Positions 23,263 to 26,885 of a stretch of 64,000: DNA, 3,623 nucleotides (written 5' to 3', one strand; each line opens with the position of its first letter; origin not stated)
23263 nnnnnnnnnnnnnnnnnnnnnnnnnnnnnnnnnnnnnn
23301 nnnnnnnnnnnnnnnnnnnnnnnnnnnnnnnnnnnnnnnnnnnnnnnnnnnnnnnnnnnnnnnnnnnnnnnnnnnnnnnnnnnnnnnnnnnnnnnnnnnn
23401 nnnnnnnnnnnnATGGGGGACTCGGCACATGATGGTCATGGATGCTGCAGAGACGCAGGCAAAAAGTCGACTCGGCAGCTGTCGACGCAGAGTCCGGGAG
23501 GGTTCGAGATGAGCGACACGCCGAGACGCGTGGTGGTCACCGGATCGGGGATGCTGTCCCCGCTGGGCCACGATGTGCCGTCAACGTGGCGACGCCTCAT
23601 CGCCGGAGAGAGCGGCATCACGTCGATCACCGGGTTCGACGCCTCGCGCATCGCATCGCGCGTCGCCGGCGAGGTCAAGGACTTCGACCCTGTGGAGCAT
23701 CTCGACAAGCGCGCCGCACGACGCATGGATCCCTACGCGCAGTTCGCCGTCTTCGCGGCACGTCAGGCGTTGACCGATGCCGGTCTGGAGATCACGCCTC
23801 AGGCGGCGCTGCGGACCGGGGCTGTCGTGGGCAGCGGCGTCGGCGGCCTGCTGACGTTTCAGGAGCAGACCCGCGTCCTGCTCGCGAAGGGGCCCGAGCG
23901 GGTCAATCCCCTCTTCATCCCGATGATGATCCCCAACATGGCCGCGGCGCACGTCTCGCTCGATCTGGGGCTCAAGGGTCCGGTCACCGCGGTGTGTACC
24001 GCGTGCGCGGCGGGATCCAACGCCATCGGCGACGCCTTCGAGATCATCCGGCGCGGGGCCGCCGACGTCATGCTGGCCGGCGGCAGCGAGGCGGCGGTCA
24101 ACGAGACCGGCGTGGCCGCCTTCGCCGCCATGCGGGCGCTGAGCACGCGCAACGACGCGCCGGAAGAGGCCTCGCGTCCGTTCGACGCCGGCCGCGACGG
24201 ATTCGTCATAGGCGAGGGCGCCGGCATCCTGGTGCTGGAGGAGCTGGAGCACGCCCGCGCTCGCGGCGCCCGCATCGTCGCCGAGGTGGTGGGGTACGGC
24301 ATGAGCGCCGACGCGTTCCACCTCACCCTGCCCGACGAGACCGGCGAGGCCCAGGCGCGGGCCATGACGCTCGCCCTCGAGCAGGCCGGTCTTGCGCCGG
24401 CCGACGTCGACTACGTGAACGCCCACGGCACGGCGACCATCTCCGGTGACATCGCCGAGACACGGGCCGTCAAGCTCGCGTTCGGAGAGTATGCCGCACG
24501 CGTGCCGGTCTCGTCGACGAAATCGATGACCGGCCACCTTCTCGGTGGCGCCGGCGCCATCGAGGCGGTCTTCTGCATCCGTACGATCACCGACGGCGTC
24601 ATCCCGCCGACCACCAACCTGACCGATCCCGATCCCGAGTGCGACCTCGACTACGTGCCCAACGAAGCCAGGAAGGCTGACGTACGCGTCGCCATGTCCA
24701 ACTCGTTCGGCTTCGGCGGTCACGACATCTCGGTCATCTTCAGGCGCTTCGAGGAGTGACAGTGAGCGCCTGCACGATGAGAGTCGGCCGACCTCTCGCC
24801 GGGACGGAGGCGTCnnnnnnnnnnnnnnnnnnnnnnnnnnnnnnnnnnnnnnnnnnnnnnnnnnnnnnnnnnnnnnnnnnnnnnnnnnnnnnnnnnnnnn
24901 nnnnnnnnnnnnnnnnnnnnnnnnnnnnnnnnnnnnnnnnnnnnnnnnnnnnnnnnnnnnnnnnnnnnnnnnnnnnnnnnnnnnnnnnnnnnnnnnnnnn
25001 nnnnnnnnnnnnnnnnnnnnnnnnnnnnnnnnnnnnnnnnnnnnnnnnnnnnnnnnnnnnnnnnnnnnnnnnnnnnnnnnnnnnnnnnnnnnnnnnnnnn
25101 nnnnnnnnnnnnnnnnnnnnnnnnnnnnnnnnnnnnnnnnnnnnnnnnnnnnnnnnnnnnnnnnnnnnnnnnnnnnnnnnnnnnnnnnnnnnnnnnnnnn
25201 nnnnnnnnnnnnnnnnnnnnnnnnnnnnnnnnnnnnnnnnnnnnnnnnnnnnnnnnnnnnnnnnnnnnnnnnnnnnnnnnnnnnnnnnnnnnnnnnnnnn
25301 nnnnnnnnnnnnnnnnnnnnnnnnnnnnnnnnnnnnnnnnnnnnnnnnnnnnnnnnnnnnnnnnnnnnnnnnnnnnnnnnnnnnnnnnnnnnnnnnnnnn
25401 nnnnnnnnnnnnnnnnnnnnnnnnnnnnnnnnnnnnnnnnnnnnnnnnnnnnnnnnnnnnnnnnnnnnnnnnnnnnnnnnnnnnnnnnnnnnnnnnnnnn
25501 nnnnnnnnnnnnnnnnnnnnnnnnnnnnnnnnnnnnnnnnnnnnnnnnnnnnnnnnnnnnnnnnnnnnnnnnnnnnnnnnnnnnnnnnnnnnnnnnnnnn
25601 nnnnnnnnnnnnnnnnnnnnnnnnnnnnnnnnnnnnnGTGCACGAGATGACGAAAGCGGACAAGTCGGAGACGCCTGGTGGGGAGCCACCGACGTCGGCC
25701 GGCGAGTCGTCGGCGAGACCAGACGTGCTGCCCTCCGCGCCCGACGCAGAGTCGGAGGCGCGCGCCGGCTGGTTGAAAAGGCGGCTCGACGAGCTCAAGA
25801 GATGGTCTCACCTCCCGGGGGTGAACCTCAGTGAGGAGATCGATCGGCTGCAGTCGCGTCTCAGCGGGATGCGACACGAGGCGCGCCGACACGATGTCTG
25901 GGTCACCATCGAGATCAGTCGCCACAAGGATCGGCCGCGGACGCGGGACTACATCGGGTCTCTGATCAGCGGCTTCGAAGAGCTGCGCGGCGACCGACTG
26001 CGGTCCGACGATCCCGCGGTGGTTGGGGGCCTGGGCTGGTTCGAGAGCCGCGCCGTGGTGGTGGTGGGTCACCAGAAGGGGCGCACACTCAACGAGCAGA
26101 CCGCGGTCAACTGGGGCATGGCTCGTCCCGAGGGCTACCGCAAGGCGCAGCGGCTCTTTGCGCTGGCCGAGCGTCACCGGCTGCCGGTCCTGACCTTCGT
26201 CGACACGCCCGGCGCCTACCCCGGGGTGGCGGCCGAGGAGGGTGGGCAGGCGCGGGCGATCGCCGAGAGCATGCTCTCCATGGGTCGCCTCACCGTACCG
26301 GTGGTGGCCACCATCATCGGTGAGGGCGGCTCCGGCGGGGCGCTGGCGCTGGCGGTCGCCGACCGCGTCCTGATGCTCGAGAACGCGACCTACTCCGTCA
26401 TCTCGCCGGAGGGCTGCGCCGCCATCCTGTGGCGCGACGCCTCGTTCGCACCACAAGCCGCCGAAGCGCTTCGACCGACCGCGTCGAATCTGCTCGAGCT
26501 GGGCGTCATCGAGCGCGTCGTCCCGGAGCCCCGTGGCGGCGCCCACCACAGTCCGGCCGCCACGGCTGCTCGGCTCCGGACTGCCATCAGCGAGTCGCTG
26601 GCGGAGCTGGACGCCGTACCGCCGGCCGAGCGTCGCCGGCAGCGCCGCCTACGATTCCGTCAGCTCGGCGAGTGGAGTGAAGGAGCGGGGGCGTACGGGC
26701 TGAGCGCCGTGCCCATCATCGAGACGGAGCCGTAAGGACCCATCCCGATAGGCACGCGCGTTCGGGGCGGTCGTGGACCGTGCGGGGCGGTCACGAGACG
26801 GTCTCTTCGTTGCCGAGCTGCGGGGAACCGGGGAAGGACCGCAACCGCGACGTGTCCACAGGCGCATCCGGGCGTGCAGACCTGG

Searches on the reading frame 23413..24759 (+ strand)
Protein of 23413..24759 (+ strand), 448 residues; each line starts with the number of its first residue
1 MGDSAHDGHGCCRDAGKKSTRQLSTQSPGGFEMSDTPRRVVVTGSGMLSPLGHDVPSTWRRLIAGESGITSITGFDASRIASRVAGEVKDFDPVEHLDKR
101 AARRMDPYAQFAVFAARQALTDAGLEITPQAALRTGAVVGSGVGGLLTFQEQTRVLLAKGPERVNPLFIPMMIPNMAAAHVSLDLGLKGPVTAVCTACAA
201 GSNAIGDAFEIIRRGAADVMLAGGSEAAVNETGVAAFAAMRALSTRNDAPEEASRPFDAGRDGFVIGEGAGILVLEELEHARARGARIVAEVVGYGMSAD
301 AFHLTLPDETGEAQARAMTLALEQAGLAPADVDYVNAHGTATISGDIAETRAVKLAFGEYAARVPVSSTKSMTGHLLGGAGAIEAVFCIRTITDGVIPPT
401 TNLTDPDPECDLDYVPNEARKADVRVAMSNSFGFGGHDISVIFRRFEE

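Call 68: search_protein_families(library=pfam, proteins=[window:23413-24759:+], max_evalue=0.00001)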
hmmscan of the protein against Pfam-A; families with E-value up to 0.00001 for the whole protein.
window:23413-24759:+ (448 aa): 3 families
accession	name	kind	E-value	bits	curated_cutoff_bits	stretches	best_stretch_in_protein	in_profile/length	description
PF00109.32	ketoacyl-synt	-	6.2e-58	196.8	20.8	1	38-281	2-252/252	Beta-ketoacyl synthase, N-terminal domain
PF02801.28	Ketoacyl-synt_C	-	8.7e-37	126.2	20.8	1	290-403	2-118/119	Beta-ketoacyl synthase, C-terminal domain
PF00108.29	Thiolase_N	-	1.8e-06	28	26.4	0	178-242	63-129/260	Thiolase, N-terminal domain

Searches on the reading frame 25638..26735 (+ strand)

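Call 68: search_protein_families(library=pfam, proteins=[window:25638-26735:+], max_evalue=0.00001)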
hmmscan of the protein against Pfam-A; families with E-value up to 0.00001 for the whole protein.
window:25638-26735:+ (365 aa): 2 families
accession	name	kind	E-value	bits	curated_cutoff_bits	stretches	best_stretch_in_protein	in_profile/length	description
PF03255.19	ACCA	-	1.3e-116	389.6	23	1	40-344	5-310/310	Acetyl co-enzyme A carboxylase carboxyltransferase-like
PF01039.27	Carboxyl_trans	-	1.9e-17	63.5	22.3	1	127-273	283-425/493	Carboxyl transferase domain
